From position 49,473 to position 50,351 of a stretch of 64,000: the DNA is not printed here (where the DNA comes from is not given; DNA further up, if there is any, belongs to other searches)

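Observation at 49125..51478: Tightly coupled four-gene operon of unknown function built around a paralogous beta-rich (DUF2589-like) protein pair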

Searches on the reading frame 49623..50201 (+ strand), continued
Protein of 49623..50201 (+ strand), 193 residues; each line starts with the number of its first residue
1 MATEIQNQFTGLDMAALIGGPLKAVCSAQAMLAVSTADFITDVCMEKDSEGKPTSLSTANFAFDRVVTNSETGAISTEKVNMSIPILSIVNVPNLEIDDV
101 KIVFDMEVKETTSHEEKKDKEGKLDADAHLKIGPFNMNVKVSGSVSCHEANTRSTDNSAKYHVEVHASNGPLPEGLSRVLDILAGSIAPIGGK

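Call 24: find_related_loci(query=A1, collection=genome_contigs, flank=10000)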
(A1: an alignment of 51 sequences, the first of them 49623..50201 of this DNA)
Query A1 (193 aa) in genome_contigs; peptide patterns used: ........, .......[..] (x = any residue, [..] = any of these).
478 stretches matched a pattern; 442 encode a relative of the query (tblastn E <= 1e-3); the best 80 are kept; 80 distinct loci.
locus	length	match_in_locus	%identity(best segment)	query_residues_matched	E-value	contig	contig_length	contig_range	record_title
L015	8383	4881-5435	58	4-190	2e-70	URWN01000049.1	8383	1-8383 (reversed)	uncultured Clostridium sp. isolate UMGS1423 genome assembly, contig: NODE_3735_length_8383_cov_6.198487, whole genome sh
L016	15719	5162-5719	59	5-190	9e-71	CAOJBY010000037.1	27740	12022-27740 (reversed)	MAG TPA_asm: uncultured Lachnoclostridium sp. isolate SRR19759413_bin.50_metawrap_v1.3_MAG genome assembly, contig: NODE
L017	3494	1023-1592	57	4-193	9e-70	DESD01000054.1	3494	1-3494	MAG TPA_asm: Ruminococcaceae bacterium UBA3323 UBA3323_contig_54136, whole genome shotgun sequence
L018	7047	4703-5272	57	4-193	6e-69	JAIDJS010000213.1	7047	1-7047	MAG: Eubacterium sp. isolate SC0335_comb_11 SC0335_comb_11_contig_213, whole genome shotgun sequence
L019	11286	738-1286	60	1-183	4e-68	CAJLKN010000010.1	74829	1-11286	MAG TPA_asm: uncultured Clostridiales bacterium isolate ERR321597-bin.26 genome assembly, contig: NODE_209_length_74829_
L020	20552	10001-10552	57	5-189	1e-67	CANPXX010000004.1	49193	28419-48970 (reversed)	MAG: uncultured Clostridia bacterium isolate Lapin-005__bin42 genome assembly, contig: Lapin-005__NODE_871_length_49193_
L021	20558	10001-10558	57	4-189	1e-67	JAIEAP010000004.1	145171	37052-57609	MAG: Lachnospiraceae bacterium isolate SC0379_S9_8 SC0379_S9_8_contig_4, whole genome shotgun sequence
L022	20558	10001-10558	56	5-190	3e-66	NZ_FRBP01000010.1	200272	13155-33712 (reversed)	Eubacterium callanderi strain FD, whole genome shotgun sequence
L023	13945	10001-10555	55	5-189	4e-66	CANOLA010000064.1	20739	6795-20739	MAG TPA_asm: uncultured Lachnospiraceae bacterium isolate SRR13921780_bin.6_metawrap_v1.3_MAG genome assembly, contig: N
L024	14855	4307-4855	56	7-190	7e-66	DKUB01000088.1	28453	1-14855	MAG TPA_asm: Lachnoclostridium sp. UBA7215 UBA7215_contig_1417, whole genome shotgun sequence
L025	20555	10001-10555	59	5-189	8e-66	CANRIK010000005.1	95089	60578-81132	MAG: uncultured Clostridia bacterium isolate Lapin-008__bin33 genome assembly, contig: Lapin-008__NODE_259_length_95089_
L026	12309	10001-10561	53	4-190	1e-64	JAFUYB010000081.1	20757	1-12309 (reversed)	MAG: Lachnospiraceae bacterium isolate RGIG4930 Roe_deer_Rumen-3__c4387, whole genome shotgun sequence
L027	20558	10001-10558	54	4-189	1e-64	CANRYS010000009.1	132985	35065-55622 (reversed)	MAG TPA_asm: uncultured Roseburia sp. isolate SRR15730540_bin.18_metawrap_v1.3_MAG genome assembly, contig: NODE.167_len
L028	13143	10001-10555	54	5-189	1e-64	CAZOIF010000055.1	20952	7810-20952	MAG TPA_asm: uncultured Eubacterium sp. isolate SRP199465_co1_332 genome assembly, contig: NODE_6696_length_20952_cov_13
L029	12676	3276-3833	54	4-189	1e-64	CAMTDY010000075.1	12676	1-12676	MAG TPA_asm: uncultured Roseburia sp. isolate SRR13840088_bin.5_metawrap_v1.3_MAG genome assembly, contig: NODE.621_leng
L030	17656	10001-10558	53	4-189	2e-64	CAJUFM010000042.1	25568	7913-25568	MAG TPA_asm: uncultured Eubacterium sp. isolate MGBC128531 genome assembly, contig: MGBC128531.42, whole genome shotgun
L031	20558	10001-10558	54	4-189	2e-64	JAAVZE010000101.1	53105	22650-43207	MAG: Eubacterium sp. isolate ABMPRH_180_1 k141_1047547, whole genome shotgun sequence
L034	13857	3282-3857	51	1-189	1e-63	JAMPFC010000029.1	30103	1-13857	MAG: Roseburia sp. isolate NALB_7861_19 Scaffold_#29__SCF_029___30103_bp, whole genome shotgun sequence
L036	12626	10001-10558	54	5-189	5e-63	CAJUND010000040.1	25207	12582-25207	MAG TPA_asm: uncultured Agathobacter sp. isolate MGBC143759 genome assembly, contig: MGBC143759.40, whole genome shotgun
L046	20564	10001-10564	52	1-189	2e-58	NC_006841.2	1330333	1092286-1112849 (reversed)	Aliivibrio fischeri ES114 chromosome II, complete sequence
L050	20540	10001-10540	52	8-189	2e-57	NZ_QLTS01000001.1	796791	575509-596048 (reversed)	Phascolarctobacterium faecium DSM 14760 Ga0215641_101, whole genome shotgun sequence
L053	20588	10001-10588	51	1-189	3e-56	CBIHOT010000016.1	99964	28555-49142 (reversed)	MAG TPA_asm: uncultured Roseateles sp. isolate SRR18156196_binner12_Refined_1 genome assembly, contig: ERZ27336857.55, w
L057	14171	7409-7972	52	1-189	1e-55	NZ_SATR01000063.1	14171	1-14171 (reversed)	Vibrio ouci strain BEI176 scaffold_62, whole genome shotgun sequence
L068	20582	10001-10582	49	4-189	1e-53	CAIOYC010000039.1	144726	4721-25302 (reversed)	MAG: uncultured Caulobacterales bacterium isolate MJ-time_bin-8353 genome assembly, contig: bin-8353:39/42, whole genome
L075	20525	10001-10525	50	5-189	5e-52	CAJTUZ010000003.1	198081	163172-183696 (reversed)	MAG TPA_asm: uncultured Lachnospiraceae bacterium isolate MGBC113942 genome assembly, contig: MGBC113942.3, whole genome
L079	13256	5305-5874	48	5-189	2e-51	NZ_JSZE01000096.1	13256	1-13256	Xanthomonas cannabis pv. cannabis strain NCPPB 2877 contig_96, whole genome shotgun sequence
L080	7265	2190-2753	47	5-189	2e-51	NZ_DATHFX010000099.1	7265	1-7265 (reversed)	MAG: Pinirhizobacter sp. isolate SMAG_U12458 k141_473140, whole genome shotgun sequence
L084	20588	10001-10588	48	1-189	7e-51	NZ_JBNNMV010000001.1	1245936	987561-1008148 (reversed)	Luteibacter sp. NPDC031894 NPDC031894_24_E10.ctg-0001, whole genome shotgun sequence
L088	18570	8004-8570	48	5-189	2e-50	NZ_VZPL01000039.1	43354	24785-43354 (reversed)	Xanthomonas cissicola strain CCUG 18839 contig_0000039, whole genome shotgun sequence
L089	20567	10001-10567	48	5-189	3e-50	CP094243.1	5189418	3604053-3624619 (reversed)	Xanthomonas phaseoli pv. phaseoli strain ATCC 49119 chromosome, complete genome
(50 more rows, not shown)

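Call 27: predict_structure(alignment_id=A1)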
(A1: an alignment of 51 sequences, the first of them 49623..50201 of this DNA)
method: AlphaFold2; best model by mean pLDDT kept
length: 193 residues; sequences in the alignment: 51
mean_pLDDT: 66.6   pTM: 0.53
mean pLDDT of the five models: 66.6, 66.5, 64.6, 61.1, 53.9
residues with pLDDT >= 90: 8; 70-90: 100; 50-70: 25; < 50: 60
segments of 3 or more residues with pLDDT < 50: 1-12, 108-132, 135-137, 139-157
pLDDT, mean of each block of 10 residues (from residue 1): 37 58 78 86 91 89 84 85 86 82 59 33 39 46 38 45 76 82 77 50
secondary structure, 60 per line:
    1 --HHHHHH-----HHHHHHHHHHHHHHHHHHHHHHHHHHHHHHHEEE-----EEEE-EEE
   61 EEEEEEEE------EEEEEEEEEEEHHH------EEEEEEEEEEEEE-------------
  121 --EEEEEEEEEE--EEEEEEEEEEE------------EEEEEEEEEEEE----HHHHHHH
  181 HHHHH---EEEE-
elements in order: H3-8 H14-44 E45-47 E53-56 E58-68 E75-85 E95-107 E123-132 E135-145 E158-169 H174-185 E189-192

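Call 30: fold_search(model_id=the predicted structure, library=pdb)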
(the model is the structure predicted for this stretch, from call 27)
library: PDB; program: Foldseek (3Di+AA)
matches with E <= 10: 339; with E <= 0.001: 0
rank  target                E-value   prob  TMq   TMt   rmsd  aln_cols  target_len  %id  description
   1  3o52_D                2.2e-01  0.11  0.14  0.15  22.5       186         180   11  Structure of the E.coli GDP-mannose hydrolase (yffh) in complex with tartrate (released 2011-05-11)
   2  4tw1_B                2.2e-01  0.10  0.14  0.10  31.4       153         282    8  Crystal structure of the octameric pore complex of the Staphylococcus aureus Bi-component Toxin LukGH (released 2014-11-12)
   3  3o61_A                2.5e-01  0.11  0.14  0.15  20.6       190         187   11  Structure of the E100A E.coli GDP-mannose hydrolase (yffh) in complex with GDP-mannose and Mg++ (released 2011-05-11)
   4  3o6z_A                3.1e-01  0.08  0.13  0.13  23.4       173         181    9  Structure of the D152A E.coli GDP-mannose hydrolase (yffh) in complex with Mg++ (released 2011-05-11)
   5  3o61_C                4.5e-01  0.08  0.14  0.15  23.2       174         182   10  Structure of the E100A E.coli GDP-mannose hydrolase (yffh) in complex with GDP-mannose and Mg++ (released 2011-05-11)
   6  4tw1_H                5.1e-01  0.06  0.12  0.09  30.1       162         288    6  Crystal structure of the octameric pore complex of the Staphylococcus aureus Bi-component Toxin LukGH (released 2014-11-12)
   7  3o61_D                5.7e-01  0.07  0.15  0.15  23.3       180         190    9  Structure of the E100A E.coli GDP-mannose hydrolase (yffh) in complex with GDP-mannose and Mg++ (released 2011-05-11)
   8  3o69_B                6.9e-01  0.07  0.15  0.15  22.4       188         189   10  Structure of the E100A E.coli GDP-mannose hydrolase (yffh) in complex with Mg++ (released 2011-05-11)
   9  3o6z_B                6.9e-01  0.04  0.13  0.13  23.5       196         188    9  Structure of the D152A E.coli GDP-mannose hydrolase (yffh) in complex with Mg++ (released 2011-05-11)
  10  6gru_D                8.2e-01  0.03  0.13  0.13  23.0       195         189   10  Crystal structure of human NUDT5 (released 2018-06-27)
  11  4tw1_D                8.7e-01  0.04  0.13  0.09  28.9       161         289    6  Crystal structure of the octameric pore complex of the Staphylococcus aureus Bi-component Toxin LukGH (released 2014-11-12)
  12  3ul6_B                1.0e+00  0.21  0.15  0.34  11.7        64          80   16  Saccharum officinarum canecystatin-1 in space group P6422 (released 2012-12-12)
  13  4tw1_P                1.1e+00  0.04  0.13  0.09  30.5       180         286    9  Crystal structure of the octameric pore complex of the Staphylococcus aureus Bi-component Toxin LukGH (released 2014-11-12)
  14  7t87_B                1.2e+00  0.05  0.12  0.09  30.6       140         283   10  CRYSTAL STRUCTURE OF LEUKOCIDIN AB/CENTYRIN S17/FAB 214F COMPLEX (released 2023-01-11)
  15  8iiz_A                1.3e+00  0.04  0.17  0.08  33.4       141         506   12  Crystal structure of MBP fused GAS41 YEATS domain in complex with H3K27ac peptide (released 2023-11-01)
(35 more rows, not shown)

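Call 33: search_protein_families(library=pfam, proteins=[L022:12131-13207:+, L016:7813-10452:+, L084:8778-9407:+, L068:13200-14909:-, L075:7420-8724:+, L053:11528-12775:+, L028:8080-9264:+, L034:4369-5103:+, L089:11601-12341:+, L031:5134-7062:+], max_evalue=0.01)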
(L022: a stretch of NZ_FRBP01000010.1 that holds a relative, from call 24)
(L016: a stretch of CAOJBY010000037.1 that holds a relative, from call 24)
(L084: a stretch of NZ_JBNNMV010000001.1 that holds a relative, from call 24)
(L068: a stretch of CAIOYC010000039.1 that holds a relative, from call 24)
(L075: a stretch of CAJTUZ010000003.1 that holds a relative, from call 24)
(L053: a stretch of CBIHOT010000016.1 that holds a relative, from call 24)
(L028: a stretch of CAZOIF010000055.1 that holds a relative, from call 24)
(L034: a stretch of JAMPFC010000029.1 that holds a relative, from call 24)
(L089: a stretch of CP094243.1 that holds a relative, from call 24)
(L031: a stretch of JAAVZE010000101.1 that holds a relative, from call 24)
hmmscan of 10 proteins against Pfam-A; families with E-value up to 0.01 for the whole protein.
L022:12131-13207:+ (359 aa): 5 families
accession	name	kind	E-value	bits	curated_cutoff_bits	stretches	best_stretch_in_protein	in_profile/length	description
PF00589.27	Phage_integrase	-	3.1e-27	95.9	27.1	1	134-321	2-170/172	Phage integrase family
PF13102.12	Phage_int_SAM_5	-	2.8e-11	44.1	22.3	1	25-116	4-95/98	Phage integrase SAM-like domain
PF14659.12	Phage_int_SAM_3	-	3e-11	43.8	22.6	1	24-77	3-54/58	Phage integrase, N-terminal SAM-like domain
PF22022.2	Phage_int_M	-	3.8e-06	27.5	27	1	26-118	4-92/96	Phage integrase central domain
PF13495.12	Phage_int_SAM_4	-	0.00041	21.1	27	1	26-97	1-70/85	Phage integrase, N-terminal SAM-like domain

L016:7813-10452:+ (880 aa): 5 families
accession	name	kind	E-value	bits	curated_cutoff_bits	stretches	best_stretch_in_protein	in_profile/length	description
PF00072.30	Response_reg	-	9e-21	74.6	30.2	1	560-671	2-109/111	Response regulator receiver domain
PF02518.31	HATPase_c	-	2.5e-20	73.4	26.4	1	293-406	1-109/111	Histidine kinase-, DNA gyrase B-, and HSP90-like ATPase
PF00512.31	HisKA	-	1.2e-11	44.9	26.9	1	185-243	5-63/66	His Kinase A (phospho-acceptor) domain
PF01627.28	Hpt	-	3.6e-08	34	24.6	1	792-872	1-81/84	Hpt domain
PF24896.1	Receiver_CRE1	-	0.00048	20.8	27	1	553-676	3-135/136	AHK4/CRE1/WOL first receiver domain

L084:8778-9407:+ (210 aa): 2 families
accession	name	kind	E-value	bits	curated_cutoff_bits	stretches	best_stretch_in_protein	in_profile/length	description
PF05838.17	Glyco_hydro_108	-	6.2e-26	91.2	21.2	1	34-121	3-85/85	Glycosyl hydrolase 108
PF09374.15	PG_binding_3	-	2.4e-15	56.9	24.6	1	123-195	1-74/76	Predicted Peptidoglycan domain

L068:13200-14909:- (569 aa): 20 families
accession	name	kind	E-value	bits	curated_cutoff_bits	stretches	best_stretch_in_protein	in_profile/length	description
PF00005.33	ABC_tran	-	6.4e-51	173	25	2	354-487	2-137/137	ABC transporter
PF13304.12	AAA_21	-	1.8e-14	55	27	3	170-235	233-304/304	AAA domain, putative AbiEii toxin, Type IV TA system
PF12848.13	ABC_tran_Xtn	-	5.2e-13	49.3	25.9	1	242-318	1-79/85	ABC transporter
PF02463.25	SMC_N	-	2.9e-09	37.1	40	0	174-237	136-205/220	RecF/RecN/SMC N terminal domain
PF13555.12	AAA_29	-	9.4e-08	32.1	27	1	353-380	12-39/61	P-loop containing region of AAA domain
PF13401.12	AAA_22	-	1.2e-06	29.3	27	1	364-511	6-120/130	AAA domain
PF13476.12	AAA_23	-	1.2e-05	26.5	27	1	353-384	10-40/201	AAA domain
PF01926.29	MMR_HSR1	-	2.3e-05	24.9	21.9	0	366-388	2-23/113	50S ribosome-binding GTPase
PF13238.12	AAA_18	-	2.6e-05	25.1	29.4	0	50-102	1-25/128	AAA domain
PF00350.29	Dynamin_N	-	5.2e-05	23.8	27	0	366-424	1-60/168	Dynamin family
PF13175.12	AAA_15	-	8e-05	22.9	32.1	0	49-147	25-136/374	AAA ATPase domain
PF00931.28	NB-ARC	-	0.001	18.8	23.5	0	364-386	19-41/248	NB-ARC domain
PF13604.12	AAA_30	-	0.0039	17.4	27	0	364-394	19-50/191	AAA domain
PF13514.12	AAA_27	-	0.0041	17.2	22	0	353-382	14-45/206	AAA domain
PF03193.22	RsgA_GTPase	-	0.0042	17.4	30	0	362-388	106-131/174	RsgA GTPase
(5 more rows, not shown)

L075:7420-8724:+ (435 aa): 2 families
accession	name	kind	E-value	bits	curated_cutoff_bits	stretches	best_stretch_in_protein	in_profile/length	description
PF00959.24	Phage_lysozyme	-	8.5e-36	123.5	22.3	1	306-429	2-125/125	Phage lysozyme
PF01510.30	Amidase_2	-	1.7e-16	61.2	26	1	21-165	4-130/131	N-acetylmuramoyl-L-alanine amidase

L053:11528-12775:+ (416 aa): 0 families

L028:8080-9264:+ (395 aa): 1 family
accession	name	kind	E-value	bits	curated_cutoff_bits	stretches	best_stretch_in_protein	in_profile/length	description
PF20551.3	DUF6765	-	3.1e-37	129.3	26.6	1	15-348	1-277/325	Family of unknown function (DUF6765)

L034:4369-5103:+ (245 aa): 1 family
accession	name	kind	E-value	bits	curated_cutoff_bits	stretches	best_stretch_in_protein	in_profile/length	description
PF14015.11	DUF4231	-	1.7e-08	35.3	24.7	1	33-134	3-101/103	Protein of unknown function (DUF4231)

L089:11601-12341:+ (247 aa): 0 families

L031:5134-7062:+ (643 aa): 3 families
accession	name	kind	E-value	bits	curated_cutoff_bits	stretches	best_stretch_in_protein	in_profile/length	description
PF07705.17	CARDB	-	0.00034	21.2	22.7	0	490-555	11-73/101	CARDB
PF01835.25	MG2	-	0.0014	19.4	32.8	0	422-468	49-89/96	MG2 domain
PF10633.15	NPCBM_assoc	-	0.0036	17.9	24.4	0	383-455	4-73/78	NPCBM-associated, NEW3 domain of alpha-galactosidase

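Call 34: search_protein_families(library=pfam, proteins=[L030:7043-7945:+, L057:9441-9857:+, L029:4802-5299:+, L088:8912-9382:+, L057:2229-3467:-, L046:7918-9372:-, L080:482-1411:-, L079:155-2347:-, L036:8912-9394:+, L050:10892-12190:+], max_evalue=0.01)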
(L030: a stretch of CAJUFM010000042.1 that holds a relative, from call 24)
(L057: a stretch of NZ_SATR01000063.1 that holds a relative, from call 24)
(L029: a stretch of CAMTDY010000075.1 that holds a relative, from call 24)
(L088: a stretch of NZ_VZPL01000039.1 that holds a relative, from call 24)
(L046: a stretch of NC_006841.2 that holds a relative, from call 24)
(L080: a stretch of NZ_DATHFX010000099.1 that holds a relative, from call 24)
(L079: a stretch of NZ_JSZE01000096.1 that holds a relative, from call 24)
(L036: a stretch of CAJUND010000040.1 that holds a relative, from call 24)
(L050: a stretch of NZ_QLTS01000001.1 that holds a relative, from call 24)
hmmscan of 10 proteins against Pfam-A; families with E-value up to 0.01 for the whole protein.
L030:7043-7945:+ (301 aa): 0 families

L057:9441-9857:+ (139 aa): 1 family
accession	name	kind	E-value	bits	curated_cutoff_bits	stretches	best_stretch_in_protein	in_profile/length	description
PF08765.17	Mor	-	9.8e-06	26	24.9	1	62-132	28-97/107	Mor transcription activator family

L029:4802-5299:+ (166 aa): 2 families
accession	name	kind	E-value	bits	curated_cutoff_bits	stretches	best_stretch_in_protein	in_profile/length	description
PF05257.22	CHAP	-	1e-10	42.4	26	1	44-134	2-81/81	CHAP domain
PF00877.26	NLPC_P60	-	0.0012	19.2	23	1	51-123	16-75/105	NlpC/P60 family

L088:8912-9382:+ (157 aa): 0 families

L057:2229-3467:- (412 aa): 1 family
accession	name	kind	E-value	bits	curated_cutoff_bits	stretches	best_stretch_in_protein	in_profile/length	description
PF05990.18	DUF900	-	0.0041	17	20.5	1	81-286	11-178/232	Alpha/beta hydrolase of unknown function (DUF900)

L046:7918-9372:- (484 aa): 2 families
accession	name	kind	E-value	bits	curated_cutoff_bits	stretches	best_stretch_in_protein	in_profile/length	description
PF01464.25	SLT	-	1.2e-21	76.8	21.3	1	319-413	13-107/117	Transglycosylase SLT domain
PF00497.25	SBP_bac_3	-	1.4e-15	57.6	26.4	1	89-291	14-124/132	Bacterial extracellular solute-binding proteins, family 3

L080:482-1411:- (309 aa): 0 families

L079:155-2347:- (730 aa): 3 families
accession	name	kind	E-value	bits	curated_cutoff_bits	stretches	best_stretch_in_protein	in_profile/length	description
PF13515.12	FUSC_2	-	9.8e-20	71.4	25.6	1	404-528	1-125/126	Fusaric acid resistance protein-like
PF04632.18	FUSC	-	4.1e-15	55.9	30.9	1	398-713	10-329/660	Fusaric acid resistance protein family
PF12805.13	FUSC-like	-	0.0072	15.8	22.1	0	228-324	166-263/284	FUSC-like inner membrane protein yccS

L036:8912-9394:+ (161 aa): 3 families
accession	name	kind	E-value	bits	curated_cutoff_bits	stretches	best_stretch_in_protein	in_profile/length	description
PF01844.29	HNH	-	3.5e-08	33.9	21.4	1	124-142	28-46/47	HNH endonuclease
PF14279.12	HNH_5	-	1.5e-06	28.5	27.5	1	124-142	27-45/56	HNH endonuclease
PF14410.12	GH-E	-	0.00051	21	25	1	86-138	6-63/68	HNH/ENDO VII superfamily nuclease with conserved GHE residues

L050:10892-12190:+ (433 aa): 1 family
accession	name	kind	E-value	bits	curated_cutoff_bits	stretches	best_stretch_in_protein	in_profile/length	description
PF01734.28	Patatin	-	1.8e-16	61.4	27.7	1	32-257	3-185/191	Patatin-like phospholipase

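Call 35: fold_search(model_id=the predicted structure, library=viral)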
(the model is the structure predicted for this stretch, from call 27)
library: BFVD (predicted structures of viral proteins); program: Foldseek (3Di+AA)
matches with E <= 10: 418; with E <= 0.001: 1
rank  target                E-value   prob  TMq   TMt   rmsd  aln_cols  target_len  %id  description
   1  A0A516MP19            5.5e-10  1.00  0.54  0.59  24.7       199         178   35  (no name in the UniProt tables at hand)
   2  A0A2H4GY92            1.5e-01  0.44  0.12  0.19  19.6       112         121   11  Uncharacterized protein [Pseudomonas phage JG054]
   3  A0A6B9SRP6            3.1e-01  0.15  0.17  0.16  28.8       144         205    8  (no name in the UniProt tables at hand)
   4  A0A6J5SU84            3.3e-01  0.09  0.12  0.17  30.5       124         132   11  Uncharacterized protein [uncultured Caudovirales phage]
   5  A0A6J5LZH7            3.5e-01  0.14  0.15  0.05  24.2       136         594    6  Portal protein [uncultured Caudovirales phage]
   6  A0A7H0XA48            3.7e-01  0.16  0.17  0.29  18.9        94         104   16  (no name in the UniProt tables at hand)
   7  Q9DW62                4.0e-01  0.08  0.15  0.13  20.2       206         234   11  Pr131 [Rat cytomegalovirus (strain Maastricht)]
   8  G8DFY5                4.7e-01  0.07  0.16  0.17  30.8       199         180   10  (no name in the UniProt tables at hand)
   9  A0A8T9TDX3            6.4e-01  0.16  0.15  0.07   7.3        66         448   12  (no name in the UniProt tables at hand)
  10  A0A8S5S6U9            7.7e-01  0.16  0.12  0.23  20.8       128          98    6  Uncharacterized protein [Siphoviridae sp. ctqwY3]
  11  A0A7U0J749            8.6e-01  0.04  0.10  0.18  32.5       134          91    6  Uncharacterized protein [Streptomyces phage MeganTheeKilla]
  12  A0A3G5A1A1            9.7e-01  0.18  0.20  0.19  10.1        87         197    9  Uncharacterized protein [Faunusvirus sp.]
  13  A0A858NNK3            9.7e-01  0.11  0.15  0.35  11.9        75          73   11  (no name in the UniProt tables at hand)
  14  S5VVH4                1.0e+00  0.02  0.08  0.11  26.5       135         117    9  Uncharacterized protein [Pseudomonas phage PaBG]
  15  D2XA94                1.1e+00  0.14  0.12  0.14  19.7        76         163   16  Uncharacterized protein [Marseillevirus marseillevirus]
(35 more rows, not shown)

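Call 37: search_dna_similar(query=window:49623-50201:+, collection=phages, mode=protein, max_evalue=0.001, max_rows=40)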
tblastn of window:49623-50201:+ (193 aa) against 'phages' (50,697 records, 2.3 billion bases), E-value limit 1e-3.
Records with a match: 1; places in all: 1; records where one place covers at least 80% of the query: 1.
Best place of each record, by identity: <60% 1.
By first word of the organism name: Bacteriophage 1.
By host as written in the record: - 1.
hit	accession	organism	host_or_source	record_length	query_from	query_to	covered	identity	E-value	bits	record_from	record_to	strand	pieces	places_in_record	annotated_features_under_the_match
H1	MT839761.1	Bacteriophage sp.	human fecal samples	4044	7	187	94%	28.3%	4e-14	75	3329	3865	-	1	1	record has no annotation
